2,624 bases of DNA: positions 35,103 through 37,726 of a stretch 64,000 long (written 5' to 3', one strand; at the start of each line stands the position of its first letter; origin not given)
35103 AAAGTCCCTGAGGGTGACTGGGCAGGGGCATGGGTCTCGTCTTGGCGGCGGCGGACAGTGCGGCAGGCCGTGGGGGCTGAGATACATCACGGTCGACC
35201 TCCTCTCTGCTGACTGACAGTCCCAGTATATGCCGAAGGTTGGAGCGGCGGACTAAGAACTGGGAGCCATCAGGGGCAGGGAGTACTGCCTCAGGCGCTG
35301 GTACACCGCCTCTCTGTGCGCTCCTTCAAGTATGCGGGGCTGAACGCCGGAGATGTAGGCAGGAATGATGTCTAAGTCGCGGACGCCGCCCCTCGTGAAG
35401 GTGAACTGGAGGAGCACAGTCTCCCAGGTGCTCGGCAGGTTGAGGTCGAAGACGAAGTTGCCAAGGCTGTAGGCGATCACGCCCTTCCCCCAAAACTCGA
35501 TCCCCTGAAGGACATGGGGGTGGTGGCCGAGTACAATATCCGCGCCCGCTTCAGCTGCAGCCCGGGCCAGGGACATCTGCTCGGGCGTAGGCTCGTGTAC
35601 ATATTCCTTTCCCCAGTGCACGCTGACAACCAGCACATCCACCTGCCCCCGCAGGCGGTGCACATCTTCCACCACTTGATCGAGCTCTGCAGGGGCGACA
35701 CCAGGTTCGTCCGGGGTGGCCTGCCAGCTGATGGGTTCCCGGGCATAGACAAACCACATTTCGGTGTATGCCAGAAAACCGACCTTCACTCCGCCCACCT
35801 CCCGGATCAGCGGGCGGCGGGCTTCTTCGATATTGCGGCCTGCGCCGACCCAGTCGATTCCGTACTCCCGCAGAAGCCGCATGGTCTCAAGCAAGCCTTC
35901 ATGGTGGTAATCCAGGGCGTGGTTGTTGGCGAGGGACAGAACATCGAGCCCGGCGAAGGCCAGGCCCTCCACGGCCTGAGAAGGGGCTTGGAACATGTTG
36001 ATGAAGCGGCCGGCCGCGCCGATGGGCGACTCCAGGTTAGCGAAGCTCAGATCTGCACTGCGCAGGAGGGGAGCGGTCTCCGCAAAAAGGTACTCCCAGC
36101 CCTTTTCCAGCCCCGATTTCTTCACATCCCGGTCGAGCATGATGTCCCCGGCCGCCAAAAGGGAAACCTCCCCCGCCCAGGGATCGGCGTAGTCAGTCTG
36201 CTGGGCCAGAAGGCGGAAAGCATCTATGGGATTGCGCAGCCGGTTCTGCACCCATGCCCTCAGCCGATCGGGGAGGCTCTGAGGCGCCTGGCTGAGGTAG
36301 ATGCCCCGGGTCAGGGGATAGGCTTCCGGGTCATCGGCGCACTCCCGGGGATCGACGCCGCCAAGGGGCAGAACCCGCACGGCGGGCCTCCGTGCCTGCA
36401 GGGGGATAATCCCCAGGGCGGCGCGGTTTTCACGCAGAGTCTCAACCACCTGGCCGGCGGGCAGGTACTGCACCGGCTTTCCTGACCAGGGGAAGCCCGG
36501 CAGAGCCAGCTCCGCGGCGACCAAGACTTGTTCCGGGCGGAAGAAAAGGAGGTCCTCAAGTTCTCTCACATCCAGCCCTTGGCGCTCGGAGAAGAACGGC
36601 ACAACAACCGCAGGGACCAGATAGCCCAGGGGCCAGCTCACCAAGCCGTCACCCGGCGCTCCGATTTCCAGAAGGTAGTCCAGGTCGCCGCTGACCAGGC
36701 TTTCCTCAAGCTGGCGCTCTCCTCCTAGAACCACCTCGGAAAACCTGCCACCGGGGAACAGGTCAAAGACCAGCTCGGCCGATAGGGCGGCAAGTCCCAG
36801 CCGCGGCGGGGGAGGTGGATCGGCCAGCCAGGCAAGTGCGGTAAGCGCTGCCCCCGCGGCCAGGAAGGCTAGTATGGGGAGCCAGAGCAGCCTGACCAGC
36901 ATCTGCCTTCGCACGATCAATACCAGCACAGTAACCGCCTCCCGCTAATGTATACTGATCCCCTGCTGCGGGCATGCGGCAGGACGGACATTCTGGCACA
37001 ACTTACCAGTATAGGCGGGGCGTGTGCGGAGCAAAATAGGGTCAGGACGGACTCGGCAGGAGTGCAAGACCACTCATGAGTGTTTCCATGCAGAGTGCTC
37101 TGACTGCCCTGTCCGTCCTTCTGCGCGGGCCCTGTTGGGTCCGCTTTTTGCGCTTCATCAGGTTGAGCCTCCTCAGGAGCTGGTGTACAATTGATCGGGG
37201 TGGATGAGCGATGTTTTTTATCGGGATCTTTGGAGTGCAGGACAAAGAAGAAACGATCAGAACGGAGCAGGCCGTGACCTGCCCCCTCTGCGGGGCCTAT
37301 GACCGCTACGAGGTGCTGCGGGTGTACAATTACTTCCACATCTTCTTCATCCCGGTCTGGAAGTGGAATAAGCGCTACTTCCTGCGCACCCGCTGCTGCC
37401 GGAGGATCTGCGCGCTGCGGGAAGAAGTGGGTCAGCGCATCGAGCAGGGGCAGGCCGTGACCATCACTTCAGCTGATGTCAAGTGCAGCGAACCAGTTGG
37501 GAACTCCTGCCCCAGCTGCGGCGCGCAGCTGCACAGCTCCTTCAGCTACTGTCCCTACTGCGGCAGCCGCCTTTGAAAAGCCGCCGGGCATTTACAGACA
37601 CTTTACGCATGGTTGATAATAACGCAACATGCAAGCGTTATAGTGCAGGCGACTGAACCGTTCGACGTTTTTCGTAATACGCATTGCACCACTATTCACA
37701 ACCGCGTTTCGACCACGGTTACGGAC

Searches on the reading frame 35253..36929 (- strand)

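Call 6: search_protein_families(library=pfam, proteins=[window:35253-36929:-])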
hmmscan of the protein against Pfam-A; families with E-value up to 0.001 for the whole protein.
window:35253-36929:- (558 aa): 1 family
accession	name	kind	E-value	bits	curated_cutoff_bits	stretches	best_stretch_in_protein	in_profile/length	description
PF09587.15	PGA_cap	-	1e-81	274.6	27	1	257-495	2-254/255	Bacterial capsule synthesis protein PGA_cap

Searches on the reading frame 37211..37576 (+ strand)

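Call 6: search_protein_families(library=pfam, proteins=[window:37211-37576:+])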
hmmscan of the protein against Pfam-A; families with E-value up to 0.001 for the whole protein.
window:37211-37576:+ (121 aa): 8 families
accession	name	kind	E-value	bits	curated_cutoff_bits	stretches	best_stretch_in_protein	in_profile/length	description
PF17032.10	Zn_ribbon_15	-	6.9e-20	72.1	28.9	1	22-118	1-73/73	zinc-ribbon family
PF24460.1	DUF7575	-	8.6e-08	31.8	28.5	1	97-121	3-27/28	Domain of unknown function (DUF7575)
PF13240.11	Zn_Ribbon_1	-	8.2e-07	29.1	25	1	100-121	2-23/23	zinc-ribbon domain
PF13248.11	Zn_ribbon_3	-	3.1e-06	26.9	27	1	98-121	3-26/26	zinc-ribbon domain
PF24463.1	DUF7577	-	4.6e-06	26.6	28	1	100-121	5-26/27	Domain of unknown function (DUF7577)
PF12773.13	DZR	-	6e-05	23.6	27.3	1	91-118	17-45/45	Double zinc ribbon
PF08273.17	Zn_Ribbon_Prim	-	0.00017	22.3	23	0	20-33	2-15/37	Zinc-binding domain of primase-helicase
PF10571.15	UPF0547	-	0.00065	20.2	29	0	99-118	2-21/26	Uncharacterised protein family UPF0547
